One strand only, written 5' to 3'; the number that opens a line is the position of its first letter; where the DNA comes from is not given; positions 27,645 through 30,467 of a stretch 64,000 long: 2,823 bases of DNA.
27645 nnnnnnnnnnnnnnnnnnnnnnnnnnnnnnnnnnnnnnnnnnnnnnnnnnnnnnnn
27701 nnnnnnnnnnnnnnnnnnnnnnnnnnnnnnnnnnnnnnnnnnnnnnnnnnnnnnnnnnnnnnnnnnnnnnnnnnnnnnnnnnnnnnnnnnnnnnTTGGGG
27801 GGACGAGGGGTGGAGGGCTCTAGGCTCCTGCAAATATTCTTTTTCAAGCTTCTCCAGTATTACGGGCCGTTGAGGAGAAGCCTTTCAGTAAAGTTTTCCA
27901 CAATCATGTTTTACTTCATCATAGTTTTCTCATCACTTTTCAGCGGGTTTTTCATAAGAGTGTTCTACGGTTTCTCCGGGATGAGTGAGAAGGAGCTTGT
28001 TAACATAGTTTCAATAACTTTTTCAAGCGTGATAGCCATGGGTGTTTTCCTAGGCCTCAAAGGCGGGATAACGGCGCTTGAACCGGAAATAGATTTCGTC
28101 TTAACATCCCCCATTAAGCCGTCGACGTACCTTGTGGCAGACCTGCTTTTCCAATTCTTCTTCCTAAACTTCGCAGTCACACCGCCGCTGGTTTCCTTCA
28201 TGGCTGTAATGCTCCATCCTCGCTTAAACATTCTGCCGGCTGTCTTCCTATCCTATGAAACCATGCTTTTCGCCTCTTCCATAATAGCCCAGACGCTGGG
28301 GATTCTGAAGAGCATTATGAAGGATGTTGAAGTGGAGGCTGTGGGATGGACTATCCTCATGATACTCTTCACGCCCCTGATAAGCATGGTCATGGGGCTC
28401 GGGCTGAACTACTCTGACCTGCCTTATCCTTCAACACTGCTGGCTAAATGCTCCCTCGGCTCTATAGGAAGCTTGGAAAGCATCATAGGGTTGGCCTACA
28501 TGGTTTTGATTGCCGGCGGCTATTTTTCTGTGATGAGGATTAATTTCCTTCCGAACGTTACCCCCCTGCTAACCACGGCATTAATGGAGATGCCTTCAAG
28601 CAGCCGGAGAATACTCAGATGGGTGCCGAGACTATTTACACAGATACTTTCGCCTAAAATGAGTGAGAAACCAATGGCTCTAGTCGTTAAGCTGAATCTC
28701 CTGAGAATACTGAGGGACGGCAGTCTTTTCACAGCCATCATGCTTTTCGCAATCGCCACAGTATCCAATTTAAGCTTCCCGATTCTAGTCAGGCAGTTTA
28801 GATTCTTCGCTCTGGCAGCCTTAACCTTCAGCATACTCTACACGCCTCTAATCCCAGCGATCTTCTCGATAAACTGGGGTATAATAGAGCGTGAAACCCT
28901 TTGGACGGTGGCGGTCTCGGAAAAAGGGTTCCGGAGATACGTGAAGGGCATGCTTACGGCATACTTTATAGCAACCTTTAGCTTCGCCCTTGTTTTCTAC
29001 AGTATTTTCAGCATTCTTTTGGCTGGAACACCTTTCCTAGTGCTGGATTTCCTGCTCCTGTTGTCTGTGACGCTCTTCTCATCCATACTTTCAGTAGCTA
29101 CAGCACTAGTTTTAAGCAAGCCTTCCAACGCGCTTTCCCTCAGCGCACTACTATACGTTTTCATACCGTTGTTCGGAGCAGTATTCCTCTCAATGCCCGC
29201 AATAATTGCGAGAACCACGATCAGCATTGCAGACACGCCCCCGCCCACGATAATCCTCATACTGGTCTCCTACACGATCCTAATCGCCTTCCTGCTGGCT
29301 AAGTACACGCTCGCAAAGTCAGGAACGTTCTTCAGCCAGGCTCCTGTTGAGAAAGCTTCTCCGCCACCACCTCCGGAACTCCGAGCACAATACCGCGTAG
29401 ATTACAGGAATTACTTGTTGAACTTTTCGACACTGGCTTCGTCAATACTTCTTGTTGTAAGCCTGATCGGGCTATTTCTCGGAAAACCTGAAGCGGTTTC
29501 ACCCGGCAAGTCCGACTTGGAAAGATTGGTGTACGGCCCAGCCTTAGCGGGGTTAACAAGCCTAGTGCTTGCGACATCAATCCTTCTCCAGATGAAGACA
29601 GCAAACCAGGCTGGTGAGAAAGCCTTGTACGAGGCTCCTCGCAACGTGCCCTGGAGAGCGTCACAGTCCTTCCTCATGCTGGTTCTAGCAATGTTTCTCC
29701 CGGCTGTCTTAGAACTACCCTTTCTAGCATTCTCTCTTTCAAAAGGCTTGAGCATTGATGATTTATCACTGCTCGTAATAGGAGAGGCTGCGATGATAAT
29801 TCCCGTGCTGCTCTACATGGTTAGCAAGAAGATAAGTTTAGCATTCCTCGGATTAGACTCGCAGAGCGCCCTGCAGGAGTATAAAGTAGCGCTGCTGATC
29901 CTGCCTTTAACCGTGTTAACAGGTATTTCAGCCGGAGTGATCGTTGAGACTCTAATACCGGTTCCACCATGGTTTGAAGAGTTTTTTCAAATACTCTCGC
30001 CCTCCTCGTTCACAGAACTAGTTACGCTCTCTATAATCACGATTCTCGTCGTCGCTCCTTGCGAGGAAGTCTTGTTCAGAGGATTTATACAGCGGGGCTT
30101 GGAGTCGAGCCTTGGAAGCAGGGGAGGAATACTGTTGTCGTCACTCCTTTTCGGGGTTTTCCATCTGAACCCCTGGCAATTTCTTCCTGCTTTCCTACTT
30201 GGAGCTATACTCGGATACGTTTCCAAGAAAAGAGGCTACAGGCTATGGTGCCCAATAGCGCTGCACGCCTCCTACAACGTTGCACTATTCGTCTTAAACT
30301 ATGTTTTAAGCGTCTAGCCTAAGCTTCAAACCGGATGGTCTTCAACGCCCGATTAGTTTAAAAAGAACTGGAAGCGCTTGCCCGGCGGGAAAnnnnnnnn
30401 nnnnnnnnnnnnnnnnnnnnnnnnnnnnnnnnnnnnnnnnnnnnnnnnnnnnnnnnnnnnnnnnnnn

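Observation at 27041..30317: An ABC ATPase followed by an 840-aa permease-like protein with a C-terminal CPBP protease domain. This is the second CPBP fusion in the window.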

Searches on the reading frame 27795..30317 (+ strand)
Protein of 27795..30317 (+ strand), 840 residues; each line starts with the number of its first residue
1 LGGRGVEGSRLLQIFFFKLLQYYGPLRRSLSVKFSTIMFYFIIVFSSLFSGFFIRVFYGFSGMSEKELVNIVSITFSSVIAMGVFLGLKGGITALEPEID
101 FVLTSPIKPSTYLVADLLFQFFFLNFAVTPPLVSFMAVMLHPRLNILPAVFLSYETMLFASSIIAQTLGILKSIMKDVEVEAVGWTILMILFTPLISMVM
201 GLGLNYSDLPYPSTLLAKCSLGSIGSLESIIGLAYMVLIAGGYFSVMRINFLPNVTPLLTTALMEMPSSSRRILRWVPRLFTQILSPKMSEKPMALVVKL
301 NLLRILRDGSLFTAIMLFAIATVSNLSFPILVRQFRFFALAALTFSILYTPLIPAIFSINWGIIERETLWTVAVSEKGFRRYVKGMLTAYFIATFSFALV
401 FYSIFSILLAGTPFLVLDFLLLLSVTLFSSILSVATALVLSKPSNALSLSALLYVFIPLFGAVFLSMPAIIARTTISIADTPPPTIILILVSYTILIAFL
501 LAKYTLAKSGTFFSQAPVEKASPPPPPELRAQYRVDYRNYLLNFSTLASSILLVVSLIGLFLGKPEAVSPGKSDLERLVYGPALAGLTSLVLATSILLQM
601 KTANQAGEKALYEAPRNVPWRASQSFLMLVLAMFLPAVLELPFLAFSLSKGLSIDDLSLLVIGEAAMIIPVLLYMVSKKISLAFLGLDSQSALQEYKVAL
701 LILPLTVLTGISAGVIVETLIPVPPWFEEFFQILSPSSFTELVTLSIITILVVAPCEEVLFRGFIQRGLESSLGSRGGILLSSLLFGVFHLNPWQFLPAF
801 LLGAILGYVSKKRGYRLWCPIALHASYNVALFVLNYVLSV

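Call 3: search_protein_families(library=pfam, proteins=[window:27795-30317:+], max_evalue=0.01)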
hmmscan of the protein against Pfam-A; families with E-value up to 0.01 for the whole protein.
window:27795-30317:+ (840 aa): 1 family
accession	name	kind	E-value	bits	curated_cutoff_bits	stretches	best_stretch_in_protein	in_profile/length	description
PF02517.21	Rce1-like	-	1.9e-21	76.6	22.4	1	742-829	4-92/93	Type II CAAX prenyl endopeptidase Rce1-like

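Call 4: search_protein_families(library=ncbifam, proteins=[window:27795-30317:+], max_evalue=0.01)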
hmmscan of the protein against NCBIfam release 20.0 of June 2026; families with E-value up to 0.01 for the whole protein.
window:27795-30317:+ (840 aa): 6 families
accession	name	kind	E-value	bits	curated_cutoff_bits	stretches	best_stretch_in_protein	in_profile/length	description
NF041647.1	ABC_perm_CPBP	equivalog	2.1e-22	79.6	435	1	621-835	422-634/636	ABC transporter permease subunit/CPBP intramembrane protease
NF040589.1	CPBP_Synerg_MrtS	equivalog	4.2e-08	33.6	130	1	742-829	72-161/170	Synerg-CTERM system glutamic-type intramembrane protease MrtS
NF033192.3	CPBP_JDVT_MrtJ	equivalog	1.8e-07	31.8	75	1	749-833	3-97/98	JDVT-CTERM system glutamic-type intramembrane protease MrtJ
NF040914.1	Mrt_core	domain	9.1e-07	28.9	100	1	746-834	4-104/108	myxosortase family intramembrane protease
NF040594.1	CPBP_fam_MrtC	equivalog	9.8e-05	22.2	195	1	725-792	97-174/221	myxosortase MrtC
NF040674.1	CPBP_fam_MrtP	equivalog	0.00065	19.3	250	1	741-833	244-348/354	myxosortase MrtP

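Call 7: find_homologous_proteins(query=window:27795-30317:+)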
Query window:27795-30317:+ (840 aa): 28 proteins with E <= 0.001 among 8000 candidates.
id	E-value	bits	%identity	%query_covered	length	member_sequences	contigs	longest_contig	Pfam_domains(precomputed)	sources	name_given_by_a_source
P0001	0.0e+0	1735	100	99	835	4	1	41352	PF02517.22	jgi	-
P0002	0.0e+0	1710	98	99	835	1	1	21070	PF02517.22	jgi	-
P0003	0.0e+0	1709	98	99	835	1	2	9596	PF02517.22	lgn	-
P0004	0.0e+0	1700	97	99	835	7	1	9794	PF02517.22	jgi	-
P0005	0.0e+0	1659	95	99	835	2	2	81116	PF02517.22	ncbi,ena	ncbi:MAG: lysostaphin resistance A-like protein [Thermoproteota archaeon]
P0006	0.0e+0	1558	88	100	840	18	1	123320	PF02517.22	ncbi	ncbi:MAG: type II CAAX endopeptidase family protein [Thermoproteota archaeon]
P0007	0.0e+0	1468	84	99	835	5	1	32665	PF02517.22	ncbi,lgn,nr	ncbi:MAG: CPBP family intramembrane metalloprotease [Candidatus Brockarchaeota archaeon]|nr:CPBP fam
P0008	0.0e+0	1381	80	99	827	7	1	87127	PF02517.22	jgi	jgi:membrane protease YdiL (CAAX protease family)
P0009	0.0e+0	1326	77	99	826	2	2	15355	PF02517.22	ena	-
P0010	0.0e+0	1209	70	99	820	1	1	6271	PF02517.22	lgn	-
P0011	0.0e+0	1185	68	99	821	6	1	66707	PF02517.22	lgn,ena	-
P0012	0.0e+0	1171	68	99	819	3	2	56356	PF02517.22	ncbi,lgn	ncbi:MAG: type II CAAX endopeptidase family protein [Thermoproteota archaeon]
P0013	0.0e+0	1171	68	99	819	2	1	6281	PF02517.22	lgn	-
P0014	0.0e+0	1143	66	99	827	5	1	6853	PF02517.22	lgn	-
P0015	1.5e-285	968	57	99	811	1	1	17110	PF02517.22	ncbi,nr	ncbi:MAG: type II CAAX endopeptidase family protein [Nitrososphaerota archaeon]|nr:type II CAAX endo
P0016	3.7e-283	960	57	99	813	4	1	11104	PF02517.22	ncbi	ncbi:MAG: type II CAAX endopeptidase family protein [Thermoproteota archaeon]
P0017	3.0e-280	950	57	99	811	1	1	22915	PF02517.22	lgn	-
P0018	1.1e-279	949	56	99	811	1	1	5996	PF02517.22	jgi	jgi:membrane protease YdiL (CAAX protease family)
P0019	1.7e-274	931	56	99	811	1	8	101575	PF02517.22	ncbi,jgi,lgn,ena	ncbi:MAG: type II CAAX endopeptidase family protein [Thermoproteota archaeon]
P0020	4.8e-273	927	56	99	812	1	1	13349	PF02517.22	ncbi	ncbi:MAG: CPBP family glutamic-type intramembrane protease [Thermoproteota archaeon]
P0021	8.3e-272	923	55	99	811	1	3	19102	PF02517.22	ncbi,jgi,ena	-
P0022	2.1e-267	908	55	99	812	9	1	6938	PF02517.22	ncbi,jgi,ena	ncbi:MAG: CPBP family intramembrane glutamic endopeptidase [Ignisphaera sp.]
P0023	3.5e-266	904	54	99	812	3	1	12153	PF02517.22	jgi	jgi:membrane protease YdiL (CAAX protease family)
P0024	2.3e-265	901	54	99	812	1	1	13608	PF02517.22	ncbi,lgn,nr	ncbi:MAG: CPBP family intramembrane metalloprotease [Candidatus Brockarchaeota archaeon]|nr:CPBP fam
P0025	9.7e-114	400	44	60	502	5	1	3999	-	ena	-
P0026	1.0e-106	377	42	60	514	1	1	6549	-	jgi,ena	-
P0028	3.1e-70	256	33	60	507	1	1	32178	-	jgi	-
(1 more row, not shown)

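Call 11: find_encoding_contigs(protein=P0028, flank=6000, max_places=3)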
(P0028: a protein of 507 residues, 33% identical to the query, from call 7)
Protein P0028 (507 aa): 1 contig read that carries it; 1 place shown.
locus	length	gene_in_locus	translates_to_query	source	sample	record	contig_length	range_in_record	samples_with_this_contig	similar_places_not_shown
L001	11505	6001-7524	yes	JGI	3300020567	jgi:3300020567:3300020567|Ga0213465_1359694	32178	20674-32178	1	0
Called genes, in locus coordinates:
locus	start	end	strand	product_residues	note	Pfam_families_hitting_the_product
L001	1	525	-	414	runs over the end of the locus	PF00266:Aminotran_5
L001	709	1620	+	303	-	PF00389:2-Hacid_dh, PF02826:2-Hacid_dh_C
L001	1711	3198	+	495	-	PF00038:Filament (faint), PF04108:ATG17_like (weak), PF07926:TPR_MLP1_2 (faint), PF23649:FKBP15 (faint), PF24161:CCDC39 (faint), PF24423:OVT1 (faint), PF28019:HmpF (faint), PF04014:MazE_antitoxin (weak), +1 more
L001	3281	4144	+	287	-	PF00753:Lactamase_B, PF12706:Lactamase_B_2 (weak)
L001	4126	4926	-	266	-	PF00149:Metallophos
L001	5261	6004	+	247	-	PF00005:ABC_tran, PF13304:AAA_21 (weak)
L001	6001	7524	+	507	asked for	-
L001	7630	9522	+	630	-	PF00437:T2SSE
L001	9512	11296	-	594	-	PF00482:T2SSF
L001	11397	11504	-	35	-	?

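Call 12: find_encoding_contigs(protein=P0026, flank=6000, max_places=3)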
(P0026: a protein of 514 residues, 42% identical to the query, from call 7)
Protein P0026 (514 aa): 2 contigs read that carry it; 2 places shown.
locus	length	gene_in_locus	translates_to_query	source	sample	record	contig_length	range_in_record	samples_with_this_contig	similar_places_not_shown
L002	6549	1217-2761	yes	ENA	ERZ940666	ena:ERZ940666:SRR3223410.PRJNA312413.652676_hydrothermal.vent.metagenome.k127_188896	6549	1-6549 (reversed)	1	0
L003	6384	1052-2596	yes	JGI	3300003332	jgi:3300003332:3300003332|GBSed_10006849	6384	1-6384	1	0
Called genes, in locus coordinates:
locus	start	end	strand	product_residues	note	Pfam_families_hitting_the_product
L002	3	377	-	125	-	?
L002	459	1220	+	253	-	PF00005:ABC_tran, PF13304:AAA_21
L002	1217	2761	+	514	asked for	-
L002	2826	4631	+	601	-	PF00437:T2SSE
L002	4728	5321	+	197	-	-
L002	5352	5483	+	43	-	-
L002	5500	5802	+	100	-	PF03259:Robl_LC7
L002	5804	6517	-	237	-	-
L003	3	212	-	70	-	?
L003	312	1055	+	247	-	PF00005:ABC_tran, PF13304:AAA_21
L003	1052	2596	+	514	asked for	-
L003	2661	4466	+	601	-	PF00437:T2SSE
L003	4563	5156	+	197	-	-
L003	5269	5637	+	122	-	PF03259:Robl_LC7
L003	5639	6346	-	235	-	-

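Call 25: find_encoding_contigs(protein=P0019, flank=6000, max_places=2)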
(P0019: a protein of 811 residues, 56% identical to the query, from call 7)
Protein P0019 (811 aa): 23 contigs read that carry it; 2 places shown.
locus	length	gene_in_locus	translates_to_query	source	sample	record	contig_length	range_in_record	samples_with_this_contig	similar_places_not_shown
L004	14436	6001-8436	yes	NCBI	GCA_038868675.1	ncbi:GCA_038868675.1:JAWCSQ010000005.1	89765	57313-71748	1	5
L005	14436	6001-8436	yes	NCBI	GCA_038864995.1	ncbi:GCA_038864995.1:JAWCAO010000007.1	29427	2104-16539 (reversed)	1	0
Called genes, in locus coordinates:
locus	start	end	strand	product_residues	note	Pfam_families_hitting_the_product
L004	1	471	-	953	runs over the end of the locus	PF00688:TGFb_propeptide (weak), PF24517:CBM96, PF19077:Big_13 (faint), PF13750:Big_3_3 (faint), PF17957:Big_7 (faint)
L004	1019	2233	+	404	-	-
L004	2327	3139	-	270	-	PF01925:TauE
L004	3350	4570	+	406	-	PF02163:Peptidase_M50, PF13180:PDZ_2 (weak), PF17820:PDZ_6 (weak), PF02163:Peptidase_M50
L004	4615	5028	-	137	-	-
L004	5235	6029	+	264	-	PF00005:ABC_tran, PF13304:AAA_21 (weak)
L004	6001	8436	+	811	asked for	PF02517:Rce1-like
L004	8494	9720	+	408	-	PF01041:DegT_DnrJ_EryC1, PF00266:Aminotran_5 (weak), PF01212:Beta_elim_lyase, PF01053:Cys_Met_Meta_PP (weak)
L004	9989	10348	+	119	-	-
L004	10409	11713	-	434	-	PF01546:Peptidase_M20, PF07687:M20_dimer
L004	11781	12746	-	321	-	PF00850:Hist_deacetyl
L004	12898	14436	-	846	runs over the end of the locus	PF24517:CBM96, PF13750:Big_3_3 (faint), PF17957:Big_7 (faint), PF19077:Big_13 (faint), PF24893:DUF7743 (weak)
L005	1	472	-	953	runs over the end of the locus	PF00688:TGFb_propeptide (weak), PF24517:CBM96, PF19077:Big_13 (faint), PF13750:Big_3_3 (faint), PF17957:Big_7 (faint)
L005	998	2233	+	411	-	-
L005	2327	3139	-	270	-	PF01925:TauE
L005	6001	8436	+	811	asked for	PF02517:Rce1-like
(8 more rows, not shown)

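Call 26: find_encoding_contigs(protein=P0011, flank=6000, max_places=2)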
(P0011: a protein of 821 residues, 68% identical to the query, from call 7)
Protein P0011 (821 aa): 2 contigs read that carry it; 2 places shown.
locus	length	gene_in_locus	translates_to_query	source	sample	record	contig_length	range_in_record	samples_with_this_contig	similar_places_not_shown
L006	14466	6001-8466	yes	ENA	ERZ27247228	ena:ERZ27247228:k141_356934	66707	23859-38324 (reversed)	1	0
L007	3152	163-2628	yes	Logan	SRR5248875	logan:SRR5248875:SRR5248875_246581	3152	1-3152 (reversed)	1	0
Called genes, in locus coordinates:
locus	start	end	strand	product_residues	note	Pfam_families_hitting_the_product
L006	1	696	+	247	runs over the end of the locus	PF00005:ABC_tran, PF02463:SMC_N, PF13304:AAA_21 (weak)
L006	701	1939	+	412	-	PF12704:MacB_PCD, PF02687:FtsX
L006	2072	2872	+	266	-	PF24038:DUF7347 (faint), PF12840:HTH_20, PF13412:HTH_24 (weak)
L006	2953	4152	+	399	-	PF02163:Peptidase_M50, PF13180:PDZ_2 (weak), PF17820:PDZ_6 (weak)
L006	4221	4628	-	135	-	-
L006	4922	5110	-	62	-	-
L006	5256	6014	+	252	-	PF00005:ABC_tran, PF13304:AAA_21 (faint)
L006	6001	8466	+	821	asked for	PF02517:Rce1-like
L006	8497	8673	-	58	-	PF00301:Rubredoxin, PF21349:RUBY_RBDX (faint)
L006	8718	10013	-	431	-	PF01061:ABC2_membrane (faint), PF12679:ABC2_membrane_2, PF12698:ABC2_membrane_3, PF12730:ABC2_membrane_4 (weak)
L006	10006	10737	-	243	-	PF00005:ABC_tran, PF13304:AAA_21 (faint)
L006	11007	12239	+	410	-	PF00155:Aminotran_1_2 (weak), PF01041:DegT_DnrJ_EryC1, PF01212:Beta_elim_lyase, PF00266:Aminotran_5 (weak), PF01053:Cys_Met_Meta_PP (weak)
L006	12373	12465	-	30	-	-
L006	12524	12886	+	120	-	-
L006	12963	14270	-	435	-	PF04389:Peptidase_M28 (faint), PF01546:Peptidase_M20, PF07687:M20_dimer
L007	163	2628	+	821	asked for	PF02517:Rce1-like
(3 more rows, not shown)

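Call 27: predict_structure(alignment_id=A1)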
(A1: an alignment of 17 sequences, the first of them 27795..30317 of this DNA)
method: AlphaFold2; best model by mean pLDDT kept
length: 840 residues; sequences in the alignment: 17
mean_pLDDT: 60.0   pTM: 0.46
mean pLDDT of the five models: 60.0, 55.9, 55.6, 52.3, 51.2
residues with pLDDT >= 90: 0; 70-90: 220; 50-70: 389; < 50: 231
segments of 3 or more residues with pLDDT < 50: 1-7, 24-27, 57-62, 258-280, 307-373, 442-449, 515-536, 563-578, 603-614, 650-653, 688-700, 717-722, 787-799, 819-840
pLDDT, mean of each block of 10 residues (from residue 1): 48 74 53 56 59 52 63 74 69 63 70 83 72 71 79 85 84 70 73 60 65 83 83 87 83 57 33 44 57 67 52 43 41 39 40 41 42 58 71 65 54 60 69 69 46 57 65 57 73 82 76 43 34 46 61 63 43 46 68 68 45 55 72 66 57 54 69 70 54 44 52 50 52 61 65 63 70 60 51 42 60 56 46 41
secondary structure, 60 per line:
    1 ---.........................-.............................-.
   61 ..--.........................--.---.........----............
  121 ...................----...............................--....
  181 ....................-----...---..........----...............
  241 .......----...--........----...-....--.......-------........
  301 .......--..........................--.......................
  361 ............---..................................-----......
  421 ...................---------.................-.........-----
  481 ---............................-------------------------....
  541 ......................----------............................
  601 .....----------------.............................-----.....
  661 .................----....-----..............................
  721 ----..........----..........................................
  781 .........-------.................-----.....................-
elements in order (helices of 4 or more, strands of 3 or more residues): H4-28 H30-58 H65-89 H96-104 H109-139 H144-174 H177-200 H212-221 H226-247 H258-264 H273-276 H279-285 H293-307 H310-335 H338-372 H376-409 H415-439 H449-465 H467-475 H484-511 H537-562 H573-605 H622-650 H656-677 H682-685 H691-720 H725-734 H739-789 H797-813 H819-839

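Call 36: list_cluster_members(proteins=[P0025, P0029, P0030, P0033, P0035, P0036, P0041, P0051, P0061, P0068])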
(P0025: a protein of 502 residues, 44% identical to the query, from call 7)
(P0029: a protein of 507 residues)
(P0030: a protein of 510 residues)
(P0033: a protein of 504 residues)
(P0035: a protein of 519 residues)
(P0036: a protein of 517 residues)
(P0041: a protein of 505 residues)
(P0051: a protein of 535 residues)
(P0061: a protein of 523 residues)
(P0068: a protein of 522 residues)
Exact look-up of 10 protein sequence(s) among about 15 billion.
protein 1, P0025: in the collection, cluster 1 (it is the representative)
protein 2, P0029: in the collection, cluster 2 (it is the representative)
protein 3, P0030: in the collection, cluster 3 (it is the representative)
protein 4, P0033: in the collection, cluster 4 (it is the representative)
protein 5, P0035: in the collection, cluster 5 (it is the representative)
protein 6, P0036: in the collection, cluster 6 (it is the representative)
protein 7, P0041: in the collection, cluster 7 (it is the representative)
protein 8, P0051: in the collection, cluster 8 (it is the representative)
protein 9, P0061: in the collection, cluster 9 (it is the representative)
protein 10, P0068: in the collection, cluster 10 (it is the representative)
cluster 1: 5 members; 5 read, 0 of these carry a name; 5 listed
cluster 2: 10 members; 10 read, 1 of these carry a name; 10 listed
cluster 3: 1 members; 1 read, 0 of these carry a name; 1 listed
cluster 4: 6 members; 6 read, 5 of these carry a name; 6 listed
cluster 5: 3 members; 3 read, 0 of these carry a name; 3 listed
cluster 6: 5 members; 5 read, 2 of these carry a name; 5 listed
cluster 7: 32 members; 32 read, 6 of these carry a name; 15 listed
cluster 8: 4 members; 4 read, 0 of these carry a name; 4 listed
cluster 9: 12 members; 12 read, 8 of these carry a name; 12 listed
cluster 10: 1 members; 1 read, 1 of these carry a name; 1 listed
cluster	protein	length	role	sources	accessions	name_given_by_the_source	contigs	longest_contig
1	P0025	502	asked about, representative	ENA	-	-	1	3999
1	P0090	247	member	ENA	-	-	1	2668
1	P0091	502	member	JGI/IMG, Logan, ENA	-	-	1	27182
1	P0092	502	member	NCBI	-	-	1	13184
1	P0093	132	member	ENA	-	-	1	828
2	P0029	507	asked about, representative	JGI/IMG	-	-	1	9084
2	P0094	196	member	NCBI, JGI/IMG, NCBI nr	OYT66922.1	MAG: hypothetical protein B6U65_04415 [Candidatus Wolframiiraptor sp. EX4484-121]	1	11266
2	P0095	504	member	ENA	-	-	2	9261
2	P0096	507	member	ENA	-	-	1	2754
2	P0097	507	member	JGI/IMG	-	-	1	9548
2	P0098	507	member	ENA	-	-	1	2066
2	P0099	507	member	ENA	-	-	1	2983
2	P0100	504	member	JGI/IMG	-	-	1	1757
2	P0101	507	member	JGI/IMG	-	-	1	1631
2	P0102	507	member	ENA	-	-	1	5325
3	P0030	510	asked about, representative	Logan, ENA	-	-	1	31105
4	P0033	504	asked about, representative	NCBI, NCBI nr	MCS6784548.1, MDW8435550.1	MAG: hypothetical protein NZ581_05070 [Candidatus Caldarchaeum sp.] | hypothetical protein [Candidatus Caldarchaeum sp.]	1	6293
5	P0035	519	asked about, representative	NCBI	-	-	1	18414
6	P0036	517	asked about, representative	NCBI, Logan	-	-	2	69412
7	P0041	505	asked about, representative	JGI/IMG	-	-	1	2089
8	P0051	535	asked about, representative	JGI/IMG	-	-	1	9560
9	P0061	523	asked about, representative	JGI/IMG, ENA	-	succinate dehydrogenase hydrophobic anchor subunit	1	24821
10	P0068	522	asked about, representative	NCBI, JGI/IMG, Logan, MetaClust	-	\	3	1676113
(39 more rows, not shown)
